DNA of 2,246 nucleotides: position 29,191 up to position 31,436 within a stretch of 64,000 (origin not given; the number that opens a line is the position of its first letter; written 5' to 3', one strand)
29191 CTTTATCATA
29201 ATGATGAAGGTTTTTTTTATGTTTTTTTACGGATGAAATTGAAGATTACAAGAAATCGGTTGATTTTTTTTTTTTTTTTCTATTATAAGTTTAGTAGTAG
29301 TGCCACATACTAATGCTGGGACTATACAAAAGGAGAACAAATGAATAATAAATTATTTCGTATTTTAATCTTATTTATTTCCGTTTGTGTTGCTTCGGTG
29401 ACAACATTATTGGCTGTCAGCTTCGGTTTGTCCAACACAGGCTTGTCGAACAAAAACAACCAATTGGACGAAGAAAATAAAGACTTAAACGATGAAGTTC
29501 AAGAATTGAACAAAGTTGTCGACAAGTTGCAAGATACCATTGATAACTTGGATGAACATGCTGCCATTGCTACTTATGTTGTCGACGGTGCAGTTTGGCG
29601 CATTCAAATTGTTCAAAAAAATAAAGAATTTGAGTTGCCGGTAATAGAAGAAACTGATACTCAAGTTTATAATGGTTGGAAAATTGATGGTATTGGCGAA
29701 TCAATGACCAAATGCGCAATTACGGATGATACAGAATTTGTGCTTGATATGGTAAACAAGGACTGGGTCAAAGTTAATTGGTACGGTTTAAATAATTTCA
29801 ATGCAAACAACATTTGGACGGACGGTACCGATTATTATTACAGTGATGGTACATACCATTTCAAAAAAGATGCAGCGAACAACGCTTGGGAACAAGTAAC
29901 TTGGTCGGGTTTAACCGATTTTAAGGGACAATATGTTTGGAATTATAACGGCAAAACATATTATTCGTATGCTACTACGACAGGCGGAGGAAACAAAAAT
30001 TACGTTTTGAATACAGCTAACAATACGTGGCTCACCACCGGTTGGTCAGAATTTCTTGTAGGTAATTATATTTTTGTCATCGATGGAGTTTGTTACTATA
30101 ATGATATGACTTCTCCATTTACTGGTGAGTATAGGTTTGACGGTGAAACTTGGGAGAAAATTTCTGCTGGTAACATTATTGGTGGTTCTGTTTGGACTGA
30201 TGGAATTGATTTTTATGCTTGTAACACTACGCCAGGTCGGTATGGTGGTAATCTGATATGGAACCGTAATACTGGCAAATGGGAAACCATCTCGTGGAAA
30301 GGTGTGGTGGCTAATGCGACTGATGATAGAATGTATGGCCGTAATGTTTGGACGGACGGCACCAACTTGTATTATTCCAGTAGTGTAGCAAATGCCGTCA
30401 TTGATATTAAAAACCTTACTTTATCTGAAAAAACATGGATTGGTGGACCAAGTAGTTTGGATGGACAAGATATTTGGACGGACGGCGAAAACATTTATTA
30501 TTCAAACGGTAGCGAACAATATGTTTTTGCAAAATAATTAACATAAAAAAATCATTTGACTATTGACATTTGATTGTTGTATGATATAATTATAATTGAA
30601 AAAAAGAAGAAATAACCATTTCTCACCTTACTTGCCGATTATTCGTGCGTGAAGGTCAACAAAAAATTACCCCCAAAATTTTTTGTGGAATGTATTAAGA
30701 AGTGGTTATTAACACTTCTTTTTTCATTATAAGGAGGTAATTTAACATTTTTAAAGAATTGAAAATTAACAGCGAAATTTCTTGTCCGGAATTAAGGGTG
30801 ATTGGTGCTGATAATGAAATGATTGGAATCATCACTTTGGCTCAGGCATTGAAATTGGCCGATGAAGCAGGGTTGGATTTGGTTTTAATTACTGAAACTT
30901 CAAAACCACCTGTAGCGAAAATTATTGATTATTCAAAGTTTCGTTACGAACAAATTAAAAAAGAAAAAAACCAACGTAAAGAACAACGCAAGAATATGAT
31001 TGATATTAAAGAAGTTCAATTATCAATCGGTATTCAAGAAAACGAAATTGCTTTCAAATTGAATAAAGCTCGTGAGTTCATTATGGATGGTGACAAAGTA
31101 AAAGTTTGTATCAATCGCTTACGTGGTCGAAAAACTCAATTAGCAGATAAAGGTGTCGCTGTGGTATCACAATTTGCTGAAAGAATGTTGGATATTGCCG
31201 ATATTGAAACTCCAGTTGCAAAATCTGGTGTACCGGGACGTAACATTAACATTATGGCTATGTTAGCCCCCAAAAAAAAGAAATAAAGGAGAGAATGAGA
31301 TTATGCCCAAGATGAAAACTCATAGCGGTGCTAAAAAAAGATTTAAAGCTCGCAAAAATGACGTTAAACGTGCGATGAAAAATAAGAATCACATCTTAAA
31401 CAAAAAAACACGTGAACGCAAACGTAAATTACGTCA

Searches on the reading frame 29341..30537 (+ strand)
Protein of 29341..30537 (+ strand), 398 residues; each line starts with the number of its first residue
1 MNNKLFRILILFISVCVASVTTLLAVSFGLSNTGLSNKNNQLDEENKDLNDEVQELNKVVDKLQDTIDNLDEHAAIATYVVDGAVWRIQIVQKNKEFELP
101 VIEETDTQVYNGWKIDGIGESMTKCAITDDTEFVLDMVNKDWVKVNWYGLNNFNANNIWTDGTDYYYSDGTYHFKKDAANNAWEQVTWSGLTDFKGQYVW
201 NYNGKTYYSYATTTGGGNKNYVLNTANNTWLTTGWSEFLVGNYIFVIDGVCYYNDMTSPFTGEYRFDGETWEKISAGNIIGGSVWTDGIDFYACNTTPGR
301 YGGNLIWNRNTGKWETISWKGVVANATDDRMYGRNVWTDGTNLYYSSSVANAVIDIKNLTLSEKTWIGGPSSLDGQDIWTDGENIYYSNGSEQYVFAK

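Call 14: search_protein_families(library=pfam, proteins=[window:29341-30537:+], max_evalue=0.01)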
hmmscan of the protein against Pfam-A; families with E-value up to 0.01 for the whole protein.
window:29341-30537:+ (398 aa): 3 families
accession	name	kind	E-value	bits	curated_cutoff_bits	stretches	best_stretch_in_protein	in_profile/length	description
PF04977.20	DivIC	-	0.0011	19.1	28.9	1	25-78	6-59/80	Septum formation initiator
PF00170.26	bZIP_1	-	0.0056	17.2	27.6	1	35-65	31-61/64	bZIP transcription factor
PF08954.16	Trimer_CC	-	0.0081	16.2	27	0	41-67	23-49/52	Trimerisation motif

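Call 43: search_protein_families(library=ncbifam, proteins=[window:29341-30534:+], max_evalue=0.1)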
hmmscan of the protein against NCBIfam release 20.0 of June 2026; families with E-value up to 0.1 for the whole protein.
window:29341-30534:+ (398 aa): 7 families
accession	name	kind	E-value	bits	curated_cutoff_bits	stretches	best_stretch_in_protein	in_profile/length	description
NF047408.1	SA0632_fam_LP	equivalog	8.7e-05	22.1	70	1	34-72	19-64/68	SA0632 family lipoprotein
NF043058.1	T4SS_LegC2C7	subfamily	0.011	14.7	350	1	31-73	211-253/348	LegC2/C7 family Dot/Icm T4SS effector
NF053549.1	FtsL_Actino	equivalog_domain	0.013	15.3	55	1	10-75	5-67/83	cell division protein FtsL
NF037938.1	Myr_Ysa_major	subfamily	0.019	14.9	60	1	94-153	65-127/158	MyfA/PsaA family fimbrial adhesin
TIGR04211.1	SH3_and_anchor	equivalog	0.047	13.3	65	1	36-75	124-163/198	TIGR04211 family SH3 domain-containing protein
NF033927.1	alph_xenorhab_B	subfamily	0.075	12.4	40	0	24-78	118-172/223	alpha-xenorhabdolysin family binary toxin subunit B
NF011157.0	PRK14562.1-2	equivalog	0.083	12.6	238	0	51-111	50-110/191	haloacid dehalogenase superfamily protein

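Call 72: predict_structure(alignment_id=A3)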
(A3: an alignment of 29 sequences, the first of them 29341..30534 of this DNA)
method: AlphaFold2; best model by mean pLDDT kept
length: 398 residues; sequences in the alignment: 29
mean_pLDDT: 85.3   pTM: 0.73
mean pLDDT of the five models: 85.3, 83.3, 83.3, 83.1, 82.7
residues with pLDDT >= 90: 227; 70-90: 102; 50-70: 61; < 50: 8
segments of 3 or more residues with pLDDT < 50: 1-5
pLDDT, mean of each block of 10 residues (from residue 1): 48 65 62 53 75 77 73 90 89 95 86 92 94 92 92 96 97 96 96 97 96 77 97 89 92 74 86 84 93 74 85 90 62 92 93 94 91 94 96 92
secondary structure, 60 per line:
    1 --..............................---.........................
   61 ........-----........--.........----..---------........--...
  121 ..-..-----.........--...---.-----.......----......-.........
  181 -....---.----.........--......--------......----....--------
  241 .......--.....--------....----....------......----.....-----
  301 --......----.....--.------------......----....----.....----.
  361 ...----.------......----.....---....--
elements in order: H3-32 H36-68 E74-81 E84-92 E108-115 E118-122 E131-139 E142-144 E158-160 E165-170 E172-177 E182-185 E199-202 E205-210 E219-224 E229-232 E244-247 E250-254 E263-266 E271-274 E284-286 E291-295 E303-308 E313-317 E336-338 E343-346 E351-355 E360-363 E378-380 E385-389 E393-396

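Call 74: fold_search(model_id=the predicted structure, library=pdb)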
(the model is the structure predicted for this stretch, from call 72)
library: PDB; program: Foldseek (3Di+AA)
matches with E <= 10: 1280; with E <= 0.001: 235
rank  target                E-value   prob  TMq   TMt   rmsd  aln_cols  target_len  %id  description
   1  9o04_G                9.6e-08  1.00  0.45  0.47   5.8       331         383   11  CryoEM structure of the FBXO42-CCDC6-PP2Ac degradasome (released 2026-01-21)
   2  7q58                  4.0e-07  1.00  0.41  0.55   6.3       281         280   14  Crystal structure of the SAKe6BR designer protein (released 2023-02-22)
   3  8pjt_B                4.7e-07  1.00  0.41  0.53   5.3       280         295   11  Crystal structure of the computationally designed SAKe6DEref protein (released 2024-07-10)
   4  9o04_C                5.3e-07  1.00  0.46  0.47   5.7       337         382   12  CryoEM structure of the FBXO42-CCDC6-PP2Ac degradasome (released 2026-01-21)
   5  5gq0_A                5.6e-07  1.00  0.47  0.53   5.4       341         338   12  Crystal structure of the Epithiospecifier Protein, ESP from Arabidopsis thaliana (released 2016-08-17)
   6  7on7_B                5.6e-07  1.00  0.41  0.56   5.7       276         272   14  Crystal structure of the computationally designed SAKe6BE-L2 protein (released 2022-12-14)
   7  7k2d_B                6.5e-07  1.00  0.40  0.54   6.2       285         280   12  Kelch domain of human KEAP1 bound to Nrf2 linear peptide, Ac-GDEETGE-NH2 (released 2021-04-07)
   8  7xm5                  6.5e-07  1.00  0.38  0.51   6.9       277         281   12  Keap1 Kelch domain (residues 322-609) in complex with 6i (released 2022-07-06)
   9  4zgc_B                7.7e-07  1.00  0.40  0.42   6.6       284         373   12  Crystal Structure Analysis of Kelch protein (with disulfide bond) from Plasmodium falciparum (released 2015-06-10)
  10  8pjt_A                8.1e-07  1.00  0.42  0.53   5.4       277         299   12  Crystal structure of the computationally designed SAKe6DEref protein (released 2024-07-10)
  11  8pju                  9.0e-07  1.00  0.41  0.58   5.7       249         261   13  Crystal structure of the computationally designed SAKe6DEtal protein (released 2024-07-10)
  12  7ona                  9.5e-07  1.00  0.42  0.57   5.3       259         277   12  Crystal structure of the computationally designed SAKe6AC protein (released 2022-12-14)
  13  5f72_C                1.0e-06  1.00  0.39  0.52   5.6       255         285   14  De novo design and crystallographic validation of antibodies targeting a pre-selected epitope (released 2016-12-14)
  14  9mez_J                1.1e-06  1.00  0.46  0.55   5.5       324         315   10  Crystal structure of MRAS(GDP) bound to LZTR1(Kelch domain) (released 2025-09-10)
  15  3zgc_A                1.1e-06  1.00  0.40  0.53   6.3       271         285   13  crystal structure of the KEAP1-NEH2 complex (released 2013-06-12)
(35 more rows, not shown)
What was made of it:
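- The product is predicted to be an anchored propeller protein (calls 72, 74).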

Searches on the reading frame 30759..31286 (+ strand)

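Call 14: search_protein_families(library=pfam, proteins=[window:30759-31286:+], max_evalue=0.01)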
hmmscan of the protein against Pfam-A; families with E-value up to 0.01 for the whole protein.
window:30759-31286:+ (175 aa): 2 families
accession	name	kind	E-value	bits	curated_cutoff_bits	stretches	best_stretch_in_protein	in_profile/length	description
PF05198.21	IF3_N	-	3e-27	95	26.9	1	3-71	1-69/70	Translation initiation factor IF-3, N-terminal domain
PF00707.27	IF3_C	-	1.2e-18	67.2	34.8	1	81-166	1-82/86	Translation initiation factor IF-3, C-terminal domain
